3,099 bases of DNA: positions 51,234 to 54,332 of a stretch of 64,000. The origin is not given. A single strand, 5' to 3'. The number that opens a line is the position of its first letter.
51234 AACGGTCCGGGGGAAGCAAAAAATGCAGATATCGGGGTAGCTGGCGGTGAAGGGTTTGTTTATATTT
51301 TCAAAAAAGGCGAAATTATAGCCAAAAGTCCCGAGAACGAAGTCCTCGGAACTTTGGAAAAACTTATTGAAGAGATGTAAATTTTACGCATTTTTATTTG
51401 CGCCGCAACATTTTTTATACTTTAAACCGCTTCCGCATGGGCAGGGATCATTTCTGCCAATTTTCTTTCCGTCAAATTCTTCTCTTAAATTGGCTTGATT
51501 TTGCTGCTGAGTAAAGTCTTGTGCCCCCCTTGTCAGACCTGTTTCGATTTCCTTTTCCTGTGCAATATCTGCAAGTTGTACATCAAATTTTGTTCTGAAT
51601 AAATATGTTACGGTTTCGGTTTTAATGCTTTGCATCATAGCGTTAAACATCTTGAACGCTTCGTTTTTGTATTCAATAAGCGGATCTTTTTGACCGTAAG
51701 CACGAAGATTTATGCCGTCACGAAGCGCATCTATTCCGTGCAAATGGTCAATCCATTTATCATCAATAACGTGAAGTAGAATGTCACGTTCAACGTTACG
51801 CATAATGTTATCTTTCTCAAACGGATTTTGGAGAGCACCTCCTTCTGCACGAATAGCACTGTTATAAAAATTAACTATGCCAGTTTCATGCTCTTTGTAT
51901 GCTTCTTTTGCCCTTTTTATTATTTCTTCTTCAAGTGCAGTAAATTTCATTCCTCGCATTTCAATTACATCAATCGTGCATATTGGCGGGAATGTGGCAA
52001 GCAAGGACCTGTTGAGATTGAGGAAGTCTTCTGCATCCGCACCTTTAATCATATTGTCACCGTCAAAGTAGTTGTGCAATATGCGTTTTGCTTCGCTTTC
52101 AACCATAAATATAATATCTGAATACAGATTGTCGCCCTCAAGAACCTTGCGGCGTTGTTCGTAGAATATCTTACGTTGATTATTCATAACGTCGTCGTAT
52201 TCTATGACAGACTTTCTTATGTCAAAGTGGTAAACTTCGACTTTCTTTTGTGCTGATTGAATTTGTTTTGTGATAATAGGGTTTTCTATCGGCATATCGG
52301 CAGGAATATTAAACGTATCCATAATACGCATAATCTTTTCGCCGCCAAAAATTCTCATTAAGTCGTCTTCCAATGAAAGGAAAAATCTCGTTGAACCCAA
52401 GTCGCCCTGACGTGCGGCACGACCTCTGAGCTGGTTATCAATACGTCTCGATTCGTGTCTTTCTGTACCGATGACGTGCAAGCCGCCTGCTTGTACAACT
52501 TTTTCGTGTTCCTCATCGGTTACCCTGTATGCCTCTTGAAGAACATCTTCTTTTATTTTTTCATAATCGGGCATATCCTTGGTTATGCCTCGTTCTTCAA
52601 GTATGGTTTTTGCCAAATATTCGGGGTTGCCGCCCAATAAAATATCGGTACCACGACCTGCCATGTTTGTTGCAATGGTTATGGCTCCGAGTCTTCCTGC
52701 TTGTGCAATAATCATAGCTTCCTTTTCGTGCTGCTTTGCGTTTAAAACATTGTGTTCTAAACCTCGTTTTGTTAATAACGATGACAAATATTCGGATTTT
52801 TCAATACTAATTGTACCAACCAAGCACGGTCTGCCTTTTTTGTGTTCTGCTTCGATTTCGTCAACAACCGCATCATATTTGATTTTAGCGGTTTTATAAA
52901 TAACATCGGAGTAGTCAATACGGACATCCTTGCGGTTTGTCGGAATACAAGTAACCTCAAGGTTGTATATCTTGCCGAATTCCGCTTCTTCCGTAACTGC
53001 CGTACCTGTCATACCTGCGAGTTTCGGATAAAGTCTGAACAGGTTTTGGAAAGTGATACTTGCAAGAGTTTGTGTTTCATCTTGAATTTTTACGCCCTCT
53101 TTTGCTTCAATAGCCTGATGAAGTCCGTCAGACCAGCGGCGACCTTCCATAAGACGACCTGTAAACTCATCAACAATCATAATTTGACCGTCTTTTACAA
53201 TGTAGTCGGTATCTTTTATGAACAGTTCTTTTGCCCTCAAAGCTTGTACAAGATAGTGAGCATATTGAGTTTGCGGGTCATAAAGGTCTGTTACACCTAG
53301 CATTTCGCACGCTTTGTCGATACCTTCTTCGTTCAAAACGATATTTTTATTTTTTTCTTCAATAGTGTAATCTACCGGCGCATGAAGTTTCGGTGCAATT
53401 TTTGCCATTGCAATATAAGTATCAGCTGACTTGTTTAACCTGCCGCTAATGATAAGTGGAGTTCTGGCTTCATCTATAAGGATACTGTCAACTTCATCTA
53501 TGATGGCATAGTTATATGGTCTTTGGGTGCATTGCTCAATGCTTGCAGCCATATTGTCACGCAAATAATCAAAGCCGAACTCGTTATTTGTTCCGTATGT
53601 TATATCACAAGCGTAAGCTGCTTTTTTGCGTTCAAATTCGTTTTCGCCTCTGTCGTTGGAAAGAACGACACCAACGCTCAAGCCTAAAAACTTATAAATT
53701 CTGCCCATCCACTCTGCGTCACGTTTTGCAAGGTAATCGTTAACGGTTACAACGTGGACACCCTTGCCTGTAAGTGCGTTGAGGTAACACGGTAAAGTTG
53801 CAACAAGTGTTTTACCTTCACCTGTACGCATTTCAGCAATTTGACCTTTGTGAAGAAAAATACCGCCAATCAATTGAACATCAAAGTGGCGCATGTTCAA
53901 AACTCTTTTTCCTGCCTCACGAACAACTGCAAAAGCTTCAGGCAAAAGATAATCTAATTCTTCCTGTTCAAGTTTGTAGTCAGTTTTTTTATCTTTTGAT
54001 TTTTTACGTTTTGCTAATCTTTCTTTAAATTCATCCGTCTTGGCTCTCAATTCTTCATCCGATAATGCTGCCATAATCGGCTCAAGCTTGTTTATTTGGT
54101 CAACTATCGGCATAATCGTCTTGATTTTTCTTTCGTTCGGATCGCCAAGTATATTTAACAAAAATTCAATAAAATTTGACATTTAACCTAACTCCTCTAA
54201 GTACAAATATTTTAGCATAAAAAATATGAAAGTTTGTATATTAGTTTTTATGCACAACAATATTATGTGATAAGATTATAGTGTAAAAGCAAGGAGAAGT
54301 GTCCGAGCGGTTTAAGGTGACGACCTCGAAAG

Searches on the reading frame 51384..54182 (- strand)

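Call 52: search_protein_families(library=pfam, proteins=[window:51384-54182:-], max_evalue=0.00001)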
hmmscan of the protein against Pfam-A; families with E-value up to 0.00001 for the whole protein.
window:51384-54182:- (932 aa): 6 families
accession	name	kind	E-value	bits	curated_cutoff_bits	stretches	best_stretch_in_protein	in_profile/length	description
PF07517.20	SecA_DEAD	-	6.8e-127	423.1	24.6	1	10-402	3-289/290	SecA DEAD-like domain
PF21090.3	P-loop_SecA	-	1.3e-89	299.7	27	1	420-627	3-203/205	SecA P-loop domain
PF07516.18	SecA_SW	-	9.4e-63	212.3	26.7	1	631-864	1-199/200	SecA Wing and Scaffold domain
PF01043.26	SecA_PP_bind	-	1.9e-40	138.3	23.5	1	252-359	2-110/110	SecA preprotein cross-linking domain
PF02810.21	SEC-C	-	3.4e-10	40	20.4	1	910-927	1-18/19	SEC-C motif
PF00270.35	DEAD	-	2.5e-07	31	26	1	113-237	16-132/167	DEAD/DEAH box helicase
